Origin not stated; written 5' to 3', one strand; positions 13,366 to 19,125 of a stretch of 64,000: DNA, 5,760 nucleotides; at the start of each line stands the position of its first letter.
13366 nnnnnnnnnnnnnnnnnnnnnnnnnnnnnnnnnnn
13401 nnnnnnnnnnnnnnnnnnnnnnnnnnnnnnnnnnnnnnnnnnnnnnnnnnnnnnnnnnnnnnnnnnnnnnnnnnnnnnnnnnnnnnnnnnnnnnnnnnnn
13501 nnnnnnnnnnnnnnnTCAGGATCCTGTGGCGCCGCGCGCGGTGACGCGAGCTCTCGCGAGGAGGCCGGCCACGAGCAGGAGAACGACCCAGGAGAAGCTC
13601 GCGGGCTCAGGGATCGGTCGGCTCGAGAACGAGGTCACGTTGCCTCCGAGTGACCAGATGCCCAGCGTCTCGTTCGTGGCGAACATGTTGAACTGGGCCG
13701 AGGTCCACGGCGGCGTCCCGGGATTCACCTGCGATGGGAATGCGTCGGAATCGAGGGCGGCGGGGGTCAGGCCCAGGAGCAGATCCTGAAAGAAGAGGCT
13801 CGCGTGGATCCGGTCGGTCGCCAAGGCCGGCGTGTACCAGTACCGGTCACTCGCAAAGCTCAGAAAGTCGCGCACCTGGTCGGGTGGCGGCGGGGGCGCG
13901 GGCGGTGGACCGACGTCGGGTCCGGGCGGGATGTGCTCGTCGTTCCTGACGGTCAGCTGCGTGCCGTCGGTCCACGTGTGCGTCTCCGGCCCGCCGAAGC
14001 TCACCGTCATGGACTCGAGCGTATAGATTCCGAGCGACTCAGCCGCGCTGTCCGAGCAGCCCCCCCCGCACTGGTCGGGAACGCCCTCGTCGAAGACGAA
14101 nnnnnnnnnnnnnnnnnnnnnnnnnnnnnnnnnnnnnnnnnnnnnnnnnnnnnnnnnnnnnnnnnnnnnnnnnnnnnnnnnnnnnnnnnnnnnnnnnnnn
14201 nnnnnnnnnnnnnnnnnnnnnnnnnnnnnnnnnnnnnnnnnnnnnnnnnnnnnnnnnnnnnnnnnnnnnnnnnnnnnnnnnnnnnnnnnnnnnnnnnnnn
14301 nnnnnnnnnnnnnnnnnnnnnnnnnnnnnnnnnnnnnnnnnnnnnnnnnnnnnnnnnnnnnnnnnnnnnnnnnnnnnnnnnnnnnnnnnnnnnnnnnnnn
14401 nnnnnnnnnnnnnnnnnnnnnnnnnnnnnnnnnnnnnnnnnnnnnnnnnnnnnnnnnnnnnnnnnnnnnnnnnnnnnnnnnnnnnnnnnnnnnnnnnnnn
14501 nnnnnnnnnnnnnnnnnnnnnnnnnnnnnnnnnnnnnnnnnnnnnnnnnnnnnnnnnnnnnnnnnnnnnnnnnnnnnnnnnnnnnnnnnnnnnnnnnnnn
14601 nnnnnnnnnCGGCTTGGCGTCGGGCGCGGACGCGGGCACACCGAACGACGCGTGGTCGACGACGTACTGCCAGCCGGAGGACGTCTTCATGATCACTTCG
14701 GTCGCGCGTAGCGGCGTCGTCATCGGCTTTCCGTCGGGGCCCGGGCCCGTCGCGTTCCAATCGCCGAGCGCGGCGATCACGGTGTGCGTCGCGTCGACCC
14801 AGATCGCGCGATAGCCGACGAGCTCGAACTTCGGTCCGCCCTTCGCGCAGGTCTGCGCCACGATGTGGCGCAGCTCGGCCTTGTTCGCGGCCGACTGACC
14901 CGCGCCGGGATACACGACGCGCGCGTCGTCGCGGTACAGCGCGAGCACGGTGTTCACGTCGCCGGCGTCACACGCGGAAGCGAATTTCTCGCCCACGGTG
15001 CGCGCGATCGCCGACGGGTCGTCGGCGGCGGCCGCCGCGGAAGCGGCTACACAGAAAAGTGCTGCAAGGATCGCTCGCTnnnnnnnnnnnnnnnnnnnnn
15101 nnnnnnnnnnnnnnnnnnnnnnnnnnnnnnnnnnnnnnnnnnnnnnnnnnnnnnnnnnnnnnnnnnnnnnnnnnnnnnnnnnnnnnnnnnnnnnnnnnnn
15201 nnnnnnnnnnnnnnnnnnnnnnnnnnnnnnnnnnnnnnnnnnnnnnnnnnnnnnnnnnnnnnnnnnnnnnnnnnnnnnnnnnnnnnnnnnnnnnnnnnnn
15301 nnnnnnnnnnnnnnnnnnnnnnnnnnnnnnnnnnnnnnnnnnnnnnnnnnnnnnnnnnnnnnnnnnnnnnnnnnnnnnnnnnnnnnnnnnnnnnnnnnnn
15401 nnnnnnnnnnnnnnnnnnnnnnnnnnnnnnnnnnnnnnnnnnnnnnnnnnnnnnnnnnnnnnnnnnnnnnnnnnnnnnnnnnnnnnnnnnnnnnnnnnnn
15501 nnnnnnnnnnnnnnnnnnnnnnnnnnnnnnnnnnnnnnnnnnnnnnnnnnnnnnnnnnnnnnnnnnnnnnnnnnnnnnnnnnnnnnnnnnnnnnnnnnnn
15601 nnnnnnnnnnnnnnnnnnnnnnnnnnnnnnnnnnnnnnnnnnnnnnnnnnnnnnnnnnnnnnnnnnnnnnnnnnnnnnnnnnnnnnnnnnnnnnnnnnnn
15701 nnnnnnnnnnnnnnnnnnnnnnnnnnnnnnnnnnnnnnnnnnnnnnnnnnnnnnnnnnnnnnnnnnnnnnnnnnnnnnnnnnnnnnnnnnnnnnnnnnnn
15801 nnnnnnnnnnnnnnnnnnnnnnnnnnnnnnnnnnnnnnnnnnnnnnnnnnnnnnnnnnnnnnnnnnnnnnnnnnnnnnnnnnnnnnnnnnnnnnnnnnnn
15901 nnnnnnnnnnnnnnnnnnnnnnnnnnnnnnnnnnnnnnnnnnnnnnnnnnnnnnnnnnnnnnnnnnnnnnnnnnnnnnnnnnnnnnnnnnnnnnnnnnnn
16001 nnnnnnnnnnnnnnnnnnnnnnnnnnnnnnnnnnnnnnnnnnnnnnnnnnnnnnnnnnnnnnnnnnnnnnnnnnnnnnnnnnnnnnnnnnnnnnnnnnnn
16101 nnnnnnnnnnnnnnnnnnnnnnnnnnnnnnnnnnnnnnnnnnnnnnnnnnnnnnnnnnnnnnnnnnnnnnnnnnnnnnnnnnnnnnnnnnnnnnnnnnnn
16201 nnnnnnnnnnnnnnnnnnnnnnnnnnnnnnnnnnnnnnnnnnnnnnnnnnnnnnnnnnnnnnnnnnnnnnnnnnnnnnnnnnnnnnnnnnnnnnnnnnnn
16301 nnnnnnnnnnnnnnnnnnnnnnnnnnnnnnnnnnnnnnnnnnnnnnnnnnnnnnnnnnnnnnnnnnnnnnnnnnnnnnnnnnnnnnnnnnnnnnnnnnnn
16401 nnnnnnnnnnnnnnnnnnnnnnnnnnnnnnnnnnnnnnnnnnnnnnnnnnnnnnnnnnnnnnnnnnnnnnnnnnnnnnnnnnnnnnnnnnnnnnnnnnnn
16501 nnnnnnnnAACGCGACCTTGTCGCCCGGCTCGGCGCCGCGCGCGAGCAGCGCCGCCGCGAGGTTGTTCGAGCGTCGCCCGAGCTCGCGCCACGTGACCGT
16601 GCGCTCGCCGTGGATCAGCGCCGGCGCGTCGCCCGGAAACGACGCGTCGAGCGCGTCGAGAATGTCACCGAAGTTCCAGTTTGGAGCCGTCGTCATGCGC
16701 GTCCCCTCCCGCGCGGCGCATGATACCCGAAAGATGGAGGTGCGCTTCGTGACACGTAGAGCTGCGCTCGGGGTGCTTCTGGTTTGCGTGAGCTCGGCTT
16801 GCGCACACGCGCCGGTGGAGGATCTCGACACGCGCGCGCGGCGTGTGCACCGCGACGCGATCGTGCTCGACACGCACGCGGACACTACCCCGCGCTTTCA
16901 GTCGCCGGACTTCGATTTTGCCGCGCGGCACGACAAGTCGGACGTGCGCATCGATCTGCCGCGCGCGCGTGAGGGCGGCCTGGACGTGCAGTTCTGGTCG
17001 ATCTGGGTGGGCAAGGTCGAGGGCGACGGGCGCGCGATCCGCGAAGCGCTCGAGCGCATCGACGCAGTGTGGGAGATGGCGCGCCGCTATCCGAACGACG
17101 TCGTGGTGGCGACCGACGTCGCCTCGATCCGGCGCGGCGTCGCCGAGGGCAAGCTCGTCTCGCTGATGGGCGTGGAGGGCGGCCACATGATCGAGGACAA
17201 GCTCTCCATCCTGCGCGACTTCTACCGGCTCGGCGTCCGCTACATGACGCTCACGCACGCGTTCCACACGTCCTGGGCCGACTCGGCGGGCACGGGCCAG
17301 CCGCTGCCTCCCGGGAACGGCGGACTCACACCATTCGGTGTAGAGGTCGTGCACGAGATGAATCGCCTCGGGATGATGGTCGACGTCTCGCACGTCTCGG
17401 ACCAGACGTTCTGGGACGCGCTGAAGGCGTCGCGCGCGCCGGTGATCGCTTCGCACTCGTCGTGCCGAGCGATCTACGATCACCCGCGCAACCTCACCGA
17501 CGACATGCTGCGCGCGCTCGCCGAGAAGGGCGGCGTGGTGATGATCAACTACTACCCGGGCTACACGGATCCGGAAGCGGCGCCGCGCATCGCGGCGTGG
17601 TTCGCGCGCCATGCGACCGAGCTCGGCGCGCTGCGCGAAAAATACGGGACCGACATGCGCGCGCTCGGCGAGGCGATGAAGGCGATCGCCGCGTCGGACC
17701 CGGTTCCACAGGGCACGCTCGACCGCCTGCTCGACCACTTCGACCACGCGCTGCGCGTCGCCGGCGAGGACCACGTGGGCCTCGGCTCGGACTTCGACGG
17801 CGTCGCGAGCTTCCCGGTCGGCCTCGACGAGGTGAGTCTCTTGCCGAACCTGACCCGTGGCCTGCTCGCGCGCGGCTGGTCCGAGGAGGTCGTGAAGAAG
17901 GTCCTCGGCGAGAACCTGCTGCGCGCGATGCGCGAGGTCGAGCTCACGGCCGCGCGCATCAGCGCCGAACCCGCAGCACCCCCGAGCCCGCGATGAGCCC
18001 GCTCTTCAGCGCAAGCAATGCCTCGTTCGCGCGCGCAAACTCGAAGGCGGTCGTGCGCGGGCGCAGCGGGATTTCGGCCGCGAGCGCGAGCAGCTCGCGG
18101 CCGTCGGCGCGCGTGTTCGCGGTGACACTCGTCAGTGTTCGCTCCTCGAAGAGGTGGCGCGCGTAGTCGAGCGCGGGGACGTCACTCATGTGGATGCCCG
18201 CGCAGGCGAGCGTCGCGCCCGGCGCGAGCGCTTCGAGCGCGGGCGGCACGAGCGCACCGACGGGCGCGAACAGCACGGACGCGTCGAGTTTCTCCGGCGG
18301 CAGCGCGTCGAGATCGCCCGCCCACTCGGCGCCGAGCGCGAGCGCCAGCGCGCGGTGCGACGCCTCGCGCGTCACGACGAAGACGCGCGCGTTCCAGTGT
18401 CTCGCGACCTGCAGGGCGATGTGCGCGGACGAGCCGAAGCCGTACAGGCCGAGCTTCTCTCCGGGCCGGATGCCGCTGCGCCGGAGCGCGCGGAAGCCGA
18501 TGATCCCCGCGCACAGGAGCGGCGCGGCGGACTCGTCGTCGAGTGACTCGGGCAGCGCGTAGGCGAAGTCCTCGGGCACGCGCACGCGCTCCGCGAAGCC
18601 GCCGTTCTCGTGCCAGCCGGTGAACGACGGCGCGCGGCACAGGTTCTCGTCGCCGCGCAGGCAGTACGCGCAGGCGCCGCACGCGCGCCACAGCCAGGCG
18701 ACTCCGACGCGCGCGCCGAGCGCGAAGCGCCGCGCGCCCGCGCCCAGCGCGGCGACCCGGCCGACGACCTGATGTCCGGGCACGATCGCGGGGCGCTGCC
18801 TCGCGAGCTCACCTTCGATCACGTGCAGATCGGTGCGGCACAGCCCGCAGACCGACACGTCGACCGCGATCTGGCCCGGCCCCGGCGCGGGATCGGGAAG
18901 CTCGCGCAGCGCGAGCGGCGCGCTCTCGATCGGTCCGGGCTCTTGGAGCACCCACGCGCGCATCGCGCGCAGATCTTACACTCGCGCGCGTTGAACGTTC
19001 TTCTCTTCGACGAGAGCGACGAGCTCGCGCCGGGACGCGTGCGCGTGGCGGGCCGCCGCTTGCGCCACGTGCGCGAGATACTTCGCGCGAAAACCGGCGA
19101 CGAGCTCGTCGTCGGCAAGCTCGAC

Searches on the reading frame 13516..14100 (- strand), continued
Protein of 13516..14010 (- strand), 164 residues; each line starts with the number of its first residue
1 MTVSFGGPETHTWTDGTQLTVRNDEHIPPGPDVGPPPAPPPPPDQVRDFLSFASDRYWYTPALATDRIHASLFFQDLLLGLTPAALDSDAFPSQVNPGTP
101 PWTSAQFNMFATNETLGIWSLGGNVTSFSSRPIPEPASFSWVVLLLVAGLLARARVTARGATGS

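Call 57: predict_structure(alignment_id=A5)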
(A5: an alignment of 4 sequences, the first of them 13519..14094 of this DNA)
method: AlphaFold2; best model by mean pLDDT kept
length: 192 residues; sequences in the alignment: 4
mean_pLDDT: 50.7   pTM: 0.42
mean pLDDT of the five models: 50.7, 45.1, 42.0, 38.5, 36.0
residues with pLDDT >= 90: 0; 70-90: 6; 50-70: 95; < 50: 91
segments of 3 or more residues with pLDDT < 50: 1-18, 59-61, 84-96, 102-134, 139-150, 165-167, 186-192
pLDDT, mean of each block of 10 residues (from residue 1): 31 39 65 64 63 54 51 58 48 48 43 38 39 47 44 62 53 67 52 41
secondary structure, 60 per line:
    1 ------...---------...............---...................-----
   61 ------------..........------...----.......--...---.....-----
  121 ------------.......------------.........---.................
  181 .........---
elements in order: E19-33 E37-55 E73-82 E96-102 H111-115 E133-139 E152-160 H164-189

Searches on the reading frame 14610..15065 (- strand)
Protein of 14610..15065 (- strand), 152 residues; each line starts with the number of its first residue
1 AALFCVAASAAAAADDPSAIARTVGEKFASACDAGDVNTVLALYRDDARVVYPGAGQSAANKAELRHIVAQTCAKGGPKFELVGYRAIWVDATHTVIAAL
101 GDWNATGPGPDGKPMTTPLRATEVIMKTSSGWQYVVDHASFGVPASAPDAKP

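Call 7: search_protein_families(library=ncbifam, proteins=[window:14610-15065:-], max_evalue=1)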
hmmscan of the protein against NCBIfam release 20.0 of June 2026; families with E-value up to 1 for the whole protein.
window:14610-15065:- (152 aa): 5 families
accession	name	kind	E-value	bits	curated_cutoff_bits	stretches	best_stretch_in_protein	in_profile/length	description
NF006089.0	PRK08241.1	subfamily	0.0074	15.4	240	1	12-78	210-276/343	RNA polymerase subunit sigma-70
TIGR02960.1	SigX5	hypoth_equivalog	0.016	14.4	264.75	1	10-67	195-252/322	RNA polymerase sigma-70 factor, TIGR02960 family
NF007214.0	PRK09636.1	subfamily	0.036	13.2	271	1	16-61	168-213/293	RNA polymerase sigma factor SigJ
TIGR02246.1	TIGR02246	subfamily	0.044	13.8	33.95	1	22-72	7-56/128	SgcJ/EcaC family oxidoreductase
TIGR02096.1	TIGR02096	subfamily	0.083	13.2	97.1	1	26-74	5-53/129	ketosteroid isomerase-related protein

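Call 8: search_protein_families(library=pfam, proteins=[window:14610-15065:-], max_evalue=1)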
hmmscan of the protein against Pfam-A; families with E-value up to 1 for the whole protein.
window:14610-15065:- (152 aa): 4 families
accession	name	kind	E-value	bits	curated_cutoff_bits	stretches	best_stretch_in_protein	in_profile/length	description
PF13474.12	SnoaL_3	-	5.2e-10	40.2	22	1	25-143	5-120/121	SnoaL-like domain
PF14534.12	DUF4440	-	1.8e-08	35.2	25.2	1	24-133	4-106/107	Domain of unknown function (DUF4440)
PF12680.13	SnoaL_2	-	4.9e-06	27.5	27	1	26-117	2-86/102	SnoaL-like domain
PF13577.12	SnoaL_4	-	0.018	15.5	24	1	26-128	14-116/126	SnoaL-like domain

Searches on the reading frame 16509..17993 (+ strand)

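Call 58: search_protein_families(library=pfam, proteins=[window:16509-17993:+], max_evalue=0.00001)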
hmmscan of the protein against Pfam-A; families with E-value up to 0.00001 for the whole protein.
window:16509-17993:+ (495 aa): 1 family
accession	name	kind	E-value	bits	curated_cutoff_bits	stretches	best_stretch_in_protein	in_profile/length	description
PF01244.27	Peptidase_M19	-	2.2e-109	366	26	1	113-476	2-319/319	Membrane dipeptidase (Peptidase family M19)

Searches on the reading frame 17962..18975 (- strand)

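Call 58: search_protein_families(library=pfam, proteins=[window:17962-18975:-], max_evalue=0.00001)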
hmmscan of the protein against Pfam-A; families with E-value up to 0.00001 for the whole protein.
window:17962-18975:- (338 aa): 2 families
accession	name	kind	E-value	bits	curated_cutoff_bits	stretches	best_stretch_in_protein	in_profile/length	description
PF08240.17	ADH_N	-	2.5e-27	95.6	23.5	1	32-143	1-104/104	Alcohol dehydrogenase GroES-like domain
PF00107.32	ADH_zinc_N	-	5.4e-11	43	31.8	1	185-300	4-128/129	Zinc-binding dehydrogenase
